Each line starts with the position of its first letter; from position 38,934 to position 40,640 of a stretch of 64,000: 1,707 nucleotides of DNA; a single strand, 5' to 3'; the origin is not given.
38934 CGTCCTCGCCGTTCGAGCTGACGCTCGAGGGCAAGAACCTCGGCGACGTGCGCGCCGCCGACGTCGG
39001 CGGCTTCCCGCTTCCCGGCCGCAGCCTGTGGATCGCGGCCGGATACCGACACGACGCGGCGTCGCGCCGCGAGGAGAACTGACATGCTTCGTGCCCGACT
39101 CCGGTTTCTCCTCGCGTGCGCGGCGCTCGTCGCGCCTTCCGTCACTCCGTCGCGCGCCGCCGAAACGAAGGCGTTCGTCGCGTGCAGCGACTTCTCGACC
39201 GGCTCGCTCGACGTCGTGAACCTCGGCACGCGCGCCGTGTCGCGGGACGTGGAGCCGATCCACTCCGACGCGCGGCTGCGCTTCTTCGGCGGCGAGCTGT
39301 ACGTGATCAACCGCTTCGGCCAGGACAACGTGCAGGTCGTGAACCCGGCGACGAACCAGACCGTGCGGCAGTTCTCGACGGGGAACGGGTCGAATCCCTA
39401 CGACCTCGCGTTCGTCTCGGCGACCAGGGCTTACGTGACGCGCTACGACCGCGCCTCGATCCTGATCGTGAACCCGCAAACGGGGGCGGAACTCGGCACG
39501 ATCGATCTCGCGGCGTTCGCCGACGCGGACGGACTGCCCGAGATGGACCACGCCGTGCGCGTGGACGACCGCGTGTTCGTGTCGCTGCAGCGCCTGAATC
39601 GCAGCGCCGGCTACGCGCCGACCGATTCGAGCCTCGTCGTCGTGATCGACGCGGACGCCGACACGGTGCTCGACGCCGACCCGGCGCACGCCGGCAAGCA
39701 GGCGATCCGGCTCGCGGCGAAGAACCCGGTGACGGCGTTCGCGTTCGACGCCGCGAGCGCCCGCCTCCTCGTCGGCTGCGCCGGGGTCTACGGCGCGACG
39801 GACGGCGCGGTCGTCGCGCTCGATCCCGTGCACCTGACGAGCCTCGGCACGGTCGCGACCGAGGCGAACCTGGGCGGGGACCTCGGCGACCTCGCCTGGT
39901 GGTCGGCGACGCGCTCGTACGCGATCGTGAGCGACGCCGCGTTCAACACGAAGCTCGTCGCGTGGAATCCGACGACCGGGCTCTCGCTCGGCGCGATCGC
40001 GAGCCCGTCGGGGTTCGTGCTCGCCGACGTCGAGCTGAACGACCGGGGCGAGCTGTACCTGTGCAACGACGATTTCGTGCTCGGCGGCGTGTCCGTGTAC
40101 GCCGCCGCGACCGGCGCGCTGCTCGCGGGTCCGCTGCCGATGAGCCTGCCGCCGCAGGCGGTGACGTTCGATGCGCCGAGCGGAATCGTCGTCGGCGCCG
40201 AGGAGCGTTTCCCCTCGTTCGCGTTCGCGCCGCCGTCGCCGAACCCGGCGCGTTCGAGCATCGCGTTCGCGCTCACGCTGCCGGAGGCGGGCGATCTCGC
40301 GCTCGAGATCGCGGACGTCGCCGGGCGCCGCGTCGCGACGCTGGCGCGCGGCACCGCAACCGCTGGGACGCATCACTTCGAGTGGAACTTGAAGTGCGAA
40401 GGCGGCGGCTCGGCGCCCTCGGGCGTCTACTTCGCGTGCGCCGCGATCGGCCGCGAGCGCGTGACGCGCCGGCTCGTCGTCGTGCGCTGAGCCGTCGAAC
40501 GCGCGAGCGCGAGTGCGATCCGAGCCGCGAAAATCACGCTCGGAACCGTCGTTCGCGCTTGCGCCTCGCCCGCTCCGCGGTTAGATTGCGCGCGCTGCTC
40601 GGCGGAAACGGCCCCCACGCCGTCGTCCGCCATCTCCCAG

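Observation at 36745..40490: Cobalamin riboswitch with terminator controlling a TonB receptor and a secreted beta-propeller protein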

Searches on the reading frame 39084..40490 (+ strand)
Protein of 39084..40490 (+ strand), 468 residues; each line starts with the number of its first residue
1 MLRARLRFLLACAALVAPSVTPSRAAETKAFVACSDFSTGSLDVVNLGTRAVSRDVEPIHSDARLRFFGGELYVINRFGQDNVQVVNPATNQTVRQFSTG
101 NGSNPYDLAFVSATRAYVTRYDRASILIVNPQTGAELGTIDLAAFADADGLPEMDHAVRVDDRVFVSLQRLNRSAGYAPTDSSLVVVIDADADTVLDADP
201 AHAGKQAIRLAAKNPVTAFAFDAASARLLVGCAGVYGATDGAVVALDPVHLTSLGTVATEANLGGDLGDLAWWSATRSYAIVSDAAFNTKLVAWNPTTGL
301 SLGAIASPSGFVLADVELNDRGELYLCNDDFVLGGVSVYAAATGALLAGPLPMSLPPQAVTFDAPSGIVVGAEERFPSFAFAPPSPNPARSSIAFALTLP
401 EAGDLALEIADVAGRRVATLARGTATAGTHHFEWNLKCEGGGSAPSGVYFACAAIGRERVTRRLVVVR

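Call 8: search_protein_families(library=pfam, proteins=[window:39084-40490:+], max_evalue=0.01)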
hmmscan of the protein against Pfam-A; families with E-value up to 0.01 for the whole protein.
window:39084-40490:+ (468 aa): 2 families
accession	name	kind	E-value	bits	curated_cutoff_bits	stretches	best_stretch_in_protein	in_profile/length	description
PF13860.13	FlgD_ig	-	3.5e-07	30.6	27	1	392-449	11-69/79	FlgD Ig-like domain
PF18962.6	Por_Secre_tail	-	0.0045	17.7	27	0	386-466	3-75/75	Secretion system C-terminal sorting domain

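Call 9: search_protein_families(library=ncbifam, proteins=[window:39084-40490:+], max_evalue=0.01)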
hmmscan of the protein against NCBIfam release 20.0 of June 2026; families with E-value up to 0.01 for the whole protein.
window:39084-40490:+ (468 aa): 2 families
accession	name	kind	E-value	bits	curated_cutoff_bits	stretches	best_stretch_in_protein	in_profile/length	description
NF005176.1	PRK06655.1-1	equivalog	1e-05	25.5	230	1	398-449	93-143/197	flagellar hook assembly protein FlgD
TIGR04183.1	Por_Secre_tail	domain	4.2e-05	23.4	23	1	386-466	3-71/72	T9SS type A sorting domain-containing protein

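Call 10: search_solved_structures(query=window:39084-40490:+, max_evalue=1, show_alignments=2)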
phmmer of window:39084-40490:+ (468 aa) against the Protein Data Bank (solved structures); distinct sequences matched with E-value up to 1: 2.
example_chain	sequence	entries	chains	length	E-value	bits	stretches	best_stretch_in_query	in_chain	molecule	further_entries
7eh9_A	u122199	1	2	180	0.0026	20.1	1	388-452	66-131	Basal-body rod modification protein FlgD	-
7bhq_A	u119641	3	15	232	0.0033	19.8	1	387-452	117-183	Basal-body rod modification protein FlgD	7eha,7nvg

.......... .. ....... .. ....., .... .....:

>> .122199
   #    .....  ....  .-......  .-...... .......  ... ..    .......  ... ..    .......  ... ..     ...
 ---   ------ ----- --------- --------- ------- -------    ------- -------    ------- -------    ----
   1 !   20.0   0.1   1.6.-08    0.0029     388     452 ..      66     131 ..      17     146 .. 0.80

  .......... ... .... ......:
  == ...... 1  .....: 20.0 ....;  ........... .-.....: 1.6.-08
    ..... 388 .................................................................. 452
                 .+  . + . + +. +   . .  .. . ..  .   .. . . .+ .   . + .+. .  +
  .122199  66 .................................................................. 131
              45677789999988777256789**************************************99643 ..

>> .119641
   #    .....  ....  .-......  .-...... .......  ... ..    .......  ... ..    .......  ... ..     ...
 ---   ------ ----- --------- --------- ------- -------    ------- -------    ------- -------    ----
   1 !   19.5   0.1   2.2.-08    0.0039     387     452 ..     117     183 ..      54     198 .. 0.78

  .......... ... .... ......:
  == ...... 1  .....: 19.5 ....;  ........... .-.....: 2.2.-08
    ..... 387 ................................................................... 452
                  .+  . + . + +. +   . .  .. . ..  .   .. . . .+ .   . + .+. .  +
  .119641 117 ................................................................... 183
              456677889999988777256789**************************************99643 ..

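Call 11: find_homologous_proteins(query=window:39084-40490:+, max_evalue=0.001)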
Query window:39084-40490:+ (468 aa): 985 proteins with E <= 0.001 among 8000 candidates; the best 120 are listed.
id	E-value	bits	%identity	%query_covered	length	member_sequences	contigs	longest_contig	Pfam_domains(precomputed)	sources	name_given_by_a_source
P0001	0.0e+0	1021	100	100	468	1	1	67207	PF13860.13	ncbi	-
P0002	1.3e-159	550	59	94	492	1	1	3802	PF13860.13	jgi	-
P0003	7.1e-158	544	57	96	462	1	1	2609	PF13860.13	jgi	jgi:hypothetical protein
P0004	8.4e-158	544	58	95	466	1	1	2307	PF13860.13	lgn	-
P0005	1.1e-156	541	58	96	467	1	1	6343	PF13860.13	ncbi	-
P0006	1.0e-155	537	57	100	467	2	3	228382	PF13860.13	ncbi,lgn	-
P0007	1.6e-155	537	55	100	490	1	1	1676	PF13860.13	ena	-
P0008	2.0e-154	533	57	97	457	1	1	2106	PF13860.13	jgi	jgi:hypothetical protein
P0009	7.1e-154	531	57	95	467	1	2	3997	PF13860.13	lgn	-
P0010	1.2e-153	531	57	93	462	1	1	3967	PF13860.13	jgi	-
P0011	1.3e-152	527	56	98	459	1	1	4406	PF13860.13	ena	-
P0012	1.4e-152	527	56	100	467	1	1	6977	PF13860.13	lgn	-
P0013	3.1e-152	526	56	96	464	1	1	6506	PF13860.13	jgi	jgi:hypothetical protein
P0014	1.3e-151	524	55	99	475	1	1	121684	PF13860.13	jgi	jgi:DNA-binding beta-propeller fold protein YncE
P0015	5.0e-151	522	56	95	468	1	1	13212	PF13860.13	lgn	-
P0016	1.1e-150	521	56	94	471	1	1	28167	PF13860.13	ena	-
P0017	2.3e-150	520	56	95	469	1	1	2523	PF13860.13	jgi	jgi:DNA-binding beta-propeller fold protein YncE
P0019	1.0e-149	518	57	96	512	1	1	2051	PF13860.13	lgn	-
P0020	1.3e-149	517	56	94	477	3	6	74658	PF13860.13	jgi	jgi:hypothetical protein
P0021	4.7e-149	515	55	99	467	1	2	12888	PF13860.13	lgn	-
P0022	6.3e-149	515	55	96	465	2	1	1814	PF13860.13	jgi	jgi:flagellar hook capping protein FlgD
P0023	9.5e-149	514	56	96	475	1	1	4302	PF13860.13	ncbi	-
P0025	9.0e-148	511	55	95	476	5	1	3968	PF13860.13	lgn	-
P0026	1.2e-147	511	56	94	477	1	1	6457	PF13860.13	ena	-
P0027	1.3e-147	511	55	94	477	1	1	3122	PF13860.13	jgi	-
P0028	2.0e-147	510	58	91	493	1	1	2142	PF13860.13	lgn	-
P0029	2.2e-147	510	54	98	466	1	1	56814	PF13860.13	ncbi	-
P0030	2.6e-147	510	55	94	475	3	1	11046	PF13860.13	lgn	-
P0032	3.1e-147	509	54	99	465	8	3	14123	PF13860.13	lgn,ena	-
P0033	3.3e-147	509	55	94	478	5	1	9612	PF13860.13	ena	-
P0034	8.9e-147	508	55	95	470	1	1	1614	PF13860.13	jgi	jgi:hypothetical protein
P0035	1.3e-146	507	54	96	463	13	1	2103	PF13860.13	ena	-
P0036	1.4e-146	507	55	98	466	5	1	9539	PF13860.13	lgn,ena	-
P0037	2.1e-146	507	55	94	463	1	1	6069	PF13860.13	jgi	jgi:hypothetical protein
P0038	2.6e-146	506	54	99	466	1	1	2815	PF13860.13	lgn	-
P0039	4.0e-146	506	55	94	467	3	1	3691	PF13860.13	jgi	jgi:DNA-binding beta-propeller fold protein YncE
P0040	8.8e-146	505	56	91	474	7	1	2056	PF13860.13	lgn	-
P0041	1.4e-145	504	55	94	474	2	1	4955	PF13860.13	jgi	-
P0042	1.7e-145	504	53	100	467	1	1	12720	PF13860.13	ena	-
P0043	3.1e-145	503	56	94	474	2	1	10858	PF13860.13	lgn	-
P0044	4.4e-145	502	52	100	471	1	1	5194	PF13860.13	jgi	jgi:hypothetical protein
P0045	5.3e-145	502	54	94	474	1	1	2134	PF13860.13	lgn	-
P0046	5.5e-145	502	55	94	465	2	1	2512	PF13860.13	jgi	jgi:hypothetical protein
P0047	7.4e-145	502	54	98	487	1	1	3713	PF13860.13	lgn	-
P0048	2.4e-144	500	53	100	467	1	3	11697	PF13860.13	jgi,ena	-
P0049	3.2e-144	499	55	96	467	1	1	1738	PF13860.13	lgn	-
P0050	3.7e-144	499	54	94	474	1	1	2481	PF13860.13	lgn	-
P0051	3.8e-144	499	54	94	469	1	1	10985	PF13860.13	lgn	-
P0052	5.5e-144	499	54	94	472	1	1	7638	PF13860.13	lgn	-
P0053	9.4e-144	498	53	94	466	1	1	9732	PF13860.13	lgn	-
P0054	1.1e-143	498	55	90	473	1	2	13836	PF13860.13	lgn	-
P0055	1.6e-143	497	55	94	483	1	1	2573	PF13860.13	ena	-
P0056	1.7e-143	497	54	94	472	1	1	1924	PF13860.13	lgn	-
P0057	2.0e-143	497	54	95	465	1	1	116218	PF13860.13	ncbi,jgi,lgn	ncbi:MAG TPA: FlgD immunoglobulin-like domain containing protein [Candidatus Eisenbacteria bacterium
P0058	2.6e-143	496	52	100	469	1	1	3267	PF13860.13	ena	-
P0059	3.1e-143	496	53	99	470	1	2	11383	PF13860.13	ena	-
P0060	3.3e-143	496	52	96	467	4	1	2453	PF13860.13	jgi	-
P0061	5.7e-143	495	53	96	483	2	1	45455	PF13860.13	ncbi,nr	ncbi:MAG: T9SS type A sorting domain-containing protein [Candidatus Eisenbacteria bacterium]|nr:T9SS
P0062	1.1e-142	494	54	93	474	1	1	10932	PF13860.13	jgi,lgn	-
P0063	1.2e-142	494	54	93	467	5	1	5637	PF13860.13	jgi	jgi:DNA-binding beta-propeller fold protein YncE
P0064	1.2e-142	494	54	96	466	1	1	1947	PF13860.13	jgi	jgi:DNA-binding beta-propeller fold protein YncE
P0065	1.4e-142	494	54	94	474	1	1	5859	PF13860.13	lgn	-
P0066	2.1e-142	493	55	95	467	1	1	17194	PF13860.13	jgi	-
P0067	3.5e-142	493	54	94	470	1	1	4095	PF13860.13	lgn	-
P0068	7.4e-142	492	53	94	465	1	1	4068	PF13860.13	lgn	-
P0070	1.5e-141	491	52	95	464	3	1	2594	PF13860.13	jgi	-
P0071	1.7e-141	490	52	98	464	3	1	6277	PF13860.13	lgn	-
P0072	1.7e-141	490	55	95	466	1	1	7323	PF13860.13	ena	-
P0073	2.3e-141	490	53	96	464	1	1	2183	PF13860.13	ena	-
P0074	2.4e-141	490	55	94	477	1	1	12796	PF13860.13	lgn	-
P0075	2.8e-141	490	55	93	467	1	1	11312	PF13860.13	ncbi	-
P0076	4.4e-141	489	53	96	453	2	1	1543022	PF13860.13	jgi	jgi:hypothetical protein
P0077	6.3e-141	489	57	89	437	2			PF13860.13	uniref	uniref:FlgD/Vpr Ig-like domain-containing protein n=1 Tax=Eiseniibacteriota bacterium TaxID=2212470 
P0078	8.1e-141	488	55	95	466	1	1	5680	PF13860.13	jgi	jgi:hypothetical protein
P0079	8.4e-141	488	53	95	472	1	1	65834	PF13860.13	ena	-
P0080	1.3e-140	488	54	95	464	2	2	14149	PF13860.13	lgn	-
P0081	1.6e-140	487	53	94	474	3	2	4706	PF13860.13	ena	-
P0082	1.8e-140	487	54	93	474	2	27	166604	PF13860.13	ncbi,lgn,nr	ncbi:MAG: hypothetical protein IT347_04360 [Candidatus Eisenbacteria bacterium]|nr:hypothetical prot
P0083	2.2e-140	487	51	96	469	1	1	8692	PF13860.13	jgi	jgi:DNA-binding beta-propeller fold protein YncE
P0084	2.5e-140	487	51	100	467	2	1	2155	PF13860.13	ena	-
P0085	3.8e-140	486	53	96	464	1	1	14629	PF13860.13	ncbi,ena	-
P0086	4.3e-140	486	51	99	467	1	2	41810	PF13860.13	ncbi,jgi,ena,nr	ncbi:MAG TPA: FlgD immunoglobulin-like domain containing protein [Candidatus Acidoferrales bacterium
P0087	5.6e-140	485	51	99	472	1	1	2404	PF13860.13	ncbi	-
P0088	8.1e-140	485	52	94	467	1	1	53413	PF13860.13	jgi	jgi:hypothetical protein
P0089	8.4e-140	485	52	99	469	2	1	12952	PF13860.13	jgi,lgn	jgi:hypothetical protein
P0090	1.3e-139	484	53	96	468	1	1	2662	PF13860.13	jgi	-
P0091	2.2e-139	483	52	94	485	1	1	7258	PF13860.13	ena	-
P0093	2.6e-139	483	52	100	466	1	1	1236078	PF13860.13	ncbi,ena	-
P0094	4.1e-139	483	52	99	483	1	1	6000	PF13860.13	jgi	jgi:hypothetical protein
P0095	4.9e-139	482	50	98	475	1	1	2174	PF13860.13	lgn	-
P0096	5.9e-139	482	53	95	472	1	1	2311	PF13860.13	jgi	jgi:hypothetical protein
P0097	8.5e-139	482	52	98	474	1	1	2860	PF13860.13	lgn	-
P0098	9.5e-139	481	53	99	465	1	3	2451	PF13860.13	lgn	-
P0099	2.5e-138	480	51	100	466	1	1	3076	PF13860.13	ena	-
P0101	3.4e-138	480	50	100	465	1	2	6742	PF13860.13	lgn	-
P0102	5.8e-138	479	51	96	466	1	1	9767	PF13860.13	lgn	-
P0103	5.8e-138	479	52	94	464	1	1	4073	PF13860.13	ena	-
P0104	7.6e-138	478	51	96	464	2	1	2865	PF13860.13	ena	-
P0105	1.1e-137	478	51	99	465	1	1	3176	PF13860.13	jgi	jgi:DNA-binding beta-propeller fold protein YncE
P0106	1.2e-137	478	51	96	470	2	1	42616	PF13860.13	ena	-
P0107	1.2e-137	478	52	94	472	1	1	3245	PF13860.13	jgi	-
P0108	1.2e-137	478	52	95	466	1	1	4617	PF13860.13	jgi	-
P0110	1.9e-137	477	51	94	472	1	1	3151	PF13860.13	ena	-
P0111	2.1e-137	477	51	95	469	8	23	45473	PF13860.13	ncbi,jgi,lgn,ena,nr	ncbi:MAG TPA: FlgD immunoglobulin-like domain containing protein [Gemmatimonadaceae bacterium]|jgi:D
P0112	2.4e-137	477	53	94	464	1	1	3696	PF13860.13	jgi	jgi:hypothetical protein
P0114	4.4e-137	476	51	94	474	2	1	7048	PF13860.13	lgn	-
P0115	4.4e-137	476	52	94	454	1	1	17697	PF13860.13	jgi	jgi:DNA-binding beta-propeller fold protein YncE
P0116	5.4e-137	476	52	96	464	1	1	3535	PF13860.13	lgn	-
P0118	6.7e-137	475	51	100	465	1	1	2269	PF13860.13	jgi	-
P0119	7.4e-137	475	55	94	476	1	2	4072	PF13860.13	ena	-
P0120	8.7e-137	475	54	94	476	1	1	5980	PF13860.13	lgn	-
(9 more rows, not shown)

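Call 13: find_related_loci(query=window:39084-40487:+, collection=genome_contigs, flank=6000)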
Query window:39084-40487:+ (468 aa) in genome_contigs; peptide patterns used: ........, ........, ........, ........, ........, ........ (x = any residue, [..] = any of these).
100 stretches matched a pattern, but none encodes a relative of the query by tblastn (E <= 1e-3).

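Call 14: find_related_loci(query=A1, collection=genome_contigs, flank=6000)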
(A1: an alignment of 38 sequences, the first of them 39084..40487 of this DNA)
Query A1 (468 aa) in genome_contigs; peptide patterns used: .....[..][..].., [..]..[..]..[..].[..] (x = any residue, [..] = any of these).
288 stretches matched a pattern; 244 encode a relative of the query (tblastn E <= 1e-3); the best 80 are kept; 80 distinct loci.
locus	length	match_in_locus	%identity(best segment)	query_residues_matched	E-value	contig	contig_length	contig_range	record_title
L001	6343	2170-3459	59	22-450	8e-159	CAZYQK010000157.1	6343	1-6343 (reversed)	MAG TPA_asm: uncultured bacterium isolate SRP119689_co1_84 genome assembly, contig: NODE_20238_length_6343_cov_7.726304,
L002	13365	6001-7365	57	1-456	4e-156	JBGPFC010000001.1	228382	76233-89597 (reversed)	MAG: Candidatus Eisenbacteria bacterium isolate OBJ_0618_7090110_76 k141_8381585_length_228382_cov_29.5388, whole genome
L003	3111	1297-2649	55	19-468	4e-159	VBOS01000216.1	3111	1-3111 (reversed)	MAG: Candidatus Eisenbacteria bacterium isolate WS_2 14_0903_13_30cm_scaffold_2533160, whole genome shotgun sequence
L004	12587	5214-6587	54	9-468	3e-151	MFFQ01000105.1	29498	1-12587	MAG: Candidatus Eisenbacteria bacterium RBG_16_71_46 RBG_16_scaffold_6734, whole genome shotgun sequence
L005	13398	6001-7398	53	4-468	2e-148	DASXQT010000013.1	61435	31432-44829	MAG TPA_asm: Candidatus Eisenbacteria bacterium isolate SMAG_U4620 k141_949218, whole genome shotgun sequence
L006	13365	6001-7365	54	9-466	2e-146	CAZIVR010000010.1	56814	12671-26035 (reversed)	MAG TPA_asm: uncultured bacterium isolate SRP287453_co1_107 genome assembly, contig: NODE_811_length_56814_cov_28.918638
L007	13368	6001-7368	51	6-468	2e-144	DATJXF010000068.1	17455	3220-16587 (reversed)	MAG TPA_asm: Candidatus Acidiferrales bacterium isolate SMAG_U15119 k141_1438245, whole genome shotgun sequence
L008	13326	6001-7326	53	21-461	3e-142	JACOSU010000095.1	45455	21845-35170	MAG: Candidatus Eisenbacteria bacterium isolate NC_groundwater_26_Pr7_B-0.1um_68_11 FFV18_Bp1_scaffold_277827, whole gen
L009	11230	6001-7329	55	25-467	3e-141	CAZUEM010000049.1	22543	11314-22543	MAG TPA_asm: uncultured bacterium isolate binchicken_co235_242 genome assembly, contig: NODE_5661_length_22543_cov_34.65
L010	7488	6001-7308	53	21-455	2e-140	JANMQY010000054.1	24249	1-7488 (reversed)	MAG: Candidatus Eisenbacteria bacterium isolate OTE_51_metabat_109 OTE_51_k141_4446437, whole genome shotgun sequence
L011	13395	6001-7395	51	7-468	5e-139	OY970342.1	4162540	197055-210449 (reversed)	MAG: Candidatus Eisenbacteria bacterium isolate MFD02242.bin.c.1 genome assembly, chromosome: 1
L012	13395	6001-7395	50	3-467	4e-138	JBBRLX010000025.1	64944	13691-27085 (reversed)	MAG: Candidatus Eisenbacteria bacterium isolate La1_maxbin2.300 LA1C_X2.300_k141_3114425L_64944_cov_45.1656, whole genom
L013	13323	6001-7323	52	27-467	7e-138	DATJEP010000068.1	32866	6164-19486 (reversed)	MAG TPA_asm: Candidatus Udaeobacter sp. isolate SMAG_U15436 k141_3210765, whole genome shotgun sequence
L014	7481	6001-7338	50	22-467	1e-137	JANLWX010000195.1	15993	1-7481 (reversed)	MAG: Candidatus Eisenbacteria bacterium isolate OTE_20_metabat_201 OTE_20_k141_998520, whole genome shotgun sequence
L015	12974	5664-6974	51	31-467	2e-134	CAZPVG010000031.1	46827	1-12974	MAG TPA_asm: uncultured bacterium isolate SRP214966_co3_380 genome assembly, contig: NODE_606_length_46827_cov_10.754982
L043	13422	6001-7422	35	2-468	2e-82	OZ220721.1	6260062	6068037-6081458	MAG: Candidatus Latescibacterota bacterium isolate 1fb1e748-2903-4aab-acc2-5860c344c101 genome assembly, chromosome: 1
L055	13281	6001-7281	41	27-450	3e-80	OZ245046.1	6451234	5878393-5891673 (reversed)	MAG: Candidatus Eiseniibacteriota bacterium isolate 9d5bca9a-b2ae-4bb4-9135-b14f0b5ecb2e genome assembly, chromosome: 1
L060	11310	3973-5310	39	27-468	9e-80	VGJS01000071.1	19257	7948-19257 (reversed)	MAG: Candidatus Handelsmanbacteria bacterium isolate K_DeepCast_65m_m1_133 K_DeepCast_65m_m1_133_Ga0194128_10004892, who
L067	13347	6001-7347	36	27-468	2e-78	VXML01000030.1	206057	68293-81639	MAG: Gemmatimonadetes bacterium isolate SB0661_bin_36 NODE_66_length_206057_cov_76.094426, whole genome shotgun sequence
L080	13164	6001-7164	41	59-452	3e-73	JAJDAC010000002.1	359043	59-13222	MAG: Candidatus Krumholzibacteriota bacterium isolate OFTM315 OFTM315_1, whole genome shotgun sequence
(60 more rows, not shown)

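Call 19: predict_structure(alignment_id=A1)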
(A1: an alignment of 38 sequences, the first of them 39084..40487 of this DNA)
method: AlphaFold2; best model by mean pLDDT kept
length: 468 residues; sequences in the alignment: 38
mean_pLDDT: 91.2   pTM: 0.75
mean pLDDT of the five models: 91.2, 88.4, 88.2, 87.7, 86.6
residues with pLDDT >= 90: 354; 70-90: 91; 50-70: 18; < 50: 5
segments of 3 or more residues with pLDDT < 50: none
pLDDT, mean of each block of 10 residues (from residue 1): 71 61 74 94 97 96 94 91 96 96 93 96 94 96 88 93 94 83 93 92 89 93 89 89 95 96 96 94 95 96 96 96 97 95 97 97 85 61 90 94 95 95 94 96 95 92 92
secondary structure, 60 per line:
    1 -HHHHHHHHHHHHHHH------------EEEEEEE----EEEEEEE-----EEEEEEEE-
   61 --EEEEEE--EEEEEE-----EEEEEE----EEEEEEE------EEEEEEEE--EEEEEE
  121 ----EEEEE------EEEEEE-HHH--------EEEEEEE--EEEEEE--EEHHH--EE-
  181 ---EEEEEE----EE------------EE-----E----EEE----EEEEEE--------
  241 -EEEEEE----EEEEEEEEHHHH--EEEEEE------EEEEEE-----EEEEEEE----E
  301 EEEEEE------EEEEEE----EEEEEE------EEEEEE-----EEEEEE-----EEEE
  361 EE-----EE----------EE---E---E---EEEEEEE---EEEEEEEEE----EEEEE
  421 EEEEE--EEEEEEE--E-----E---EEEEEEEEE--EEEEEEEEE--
elements in order: H2-16 E29-35 E40-46 E52-59 E63-68 E71-76 E82-87 E92-98 E105-112 E115-120 E125-129 E136-141 E154-160 E163-168 E184-189 E220-222 E227-232 E242-247 E252-259 H260-263 E266-271 E278-283 E289-295 E300-306 E313-318 E323-328 E335-340 E346-351 E357-362 E393-399 E403-411 E416-425 E428-434 E447-455 E458-466

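Call 22: fold_search(model_id=the predicted structure, library=pdb)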
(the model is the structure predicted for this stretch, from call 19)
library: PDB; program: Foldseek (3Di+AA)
matches with E <= 10: 1875; with E <= 0.001: 947
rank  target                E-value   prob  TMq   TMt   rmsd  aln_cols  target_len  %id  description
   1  1l0q_A                1.2e-16  1.00  0.53  0.63  24.5       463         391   16  Tandem YVTN beta-propeller and PKD domains from an archaeal surface layer protein (released 2002-11-06)
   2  3dsm                  1.2e-15  1.00  0.55  0.76   3.7       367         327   16  Crystal structure of the surface layer protein BACUNI_02894 from Bacteroides uniformis, Northeast Structural Genomics Co (released 2008-09-09)
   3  8bai_A                1.4e-15  1.00  0.55  0.78   3.8       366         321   15  The surface-exposed lipo-protein of BtuG2 in complex with cyanocobalamin. (released 2023-10-25)
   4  8bai_B                1.6e-15  1.00  0.56  0.80   3.4       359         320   16  The surface-exposed lipo-protein of BtuG2 in complex with cyanocobalamin. (released 2023-10-25)
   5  8bmy_A                2.5e-15  1.00  0.58  0.79   3.3       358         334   16  Bacteroides thetaiotaomicron surface lipoprotein bound to cyanocobalamin (released 2023-08-16)
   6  8bmz_B                4.1e-15  1.00  0.57  0.78   3.6       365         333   16  Bacteroides thetaiotaomicron surface lipoprotein BT1954 bound to adenosylcobalamin (released 2023-08-16)
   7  8bmz_A                4.3e-15  1.00  0.56  0.77   3.3       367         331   16  Bacteroides thetaiotaomicron surface lipoprotein BT1954 bound to adenosylcobalamin (released 2023-08-16)
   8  8bn0                  5.7e-15  1.00  0.57  0.76   3.4       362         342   16  Bacteroides thetaiotaomicron surface protein BT1954 bound to (released 2023-08-16)
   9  8okv_A                7.8e-15  1.00  0.57  0.81   3.4       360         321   13  lipoprotein BT2095 from Bacteroides thetaiotamicron bound to cyanocobalamin CnCbl (released 2023-09-20)
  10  8bmx_D                1.2e-14  1.00  0.52  0.71   6.5       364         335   15  Bacteroides thetaiotaomicron B12 TonB dependent transporter in complex with a surface lipoprotein (released 2023-09-20)
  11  8okv_D                2.3e-14  1.00  0.57  0.81   3.6       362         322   14  lipoprotein BT2095 from Bacteroides thetaiotamicron bound to cyanocobalamin CnCbl (released 2023-09-20)
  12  8okv_B                3.5e-14  1.00  0.57  0.78   3.6       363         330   13  lipoprotein BT2095 from Bacteroides thetaiotamicron bound to cyanocobalamin CnCbl (released 2023-09-20)
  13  8okv_C                4.7e-14  1.00  0.56  0.79   3.6       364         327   14  lipoprotein BT2095 from Bacteroides thetaiotamicron bound to cyanocobalamin CnCbl (released 2023-09-20)
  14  8p97_B                1.1e-13  1.00  0.57  0.77   4.1       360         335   14  BtuB3G3 bound to cyanocobalamin with disordered EL8 (released 2023-08-16)
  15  5m11                  1.8e-11  1.00  0.28  0.19  23.8       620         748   12  Structural and functional probing of PorZ, an essential bacterial surface component of the type-IX secretion system of h (released 2016-11-09)
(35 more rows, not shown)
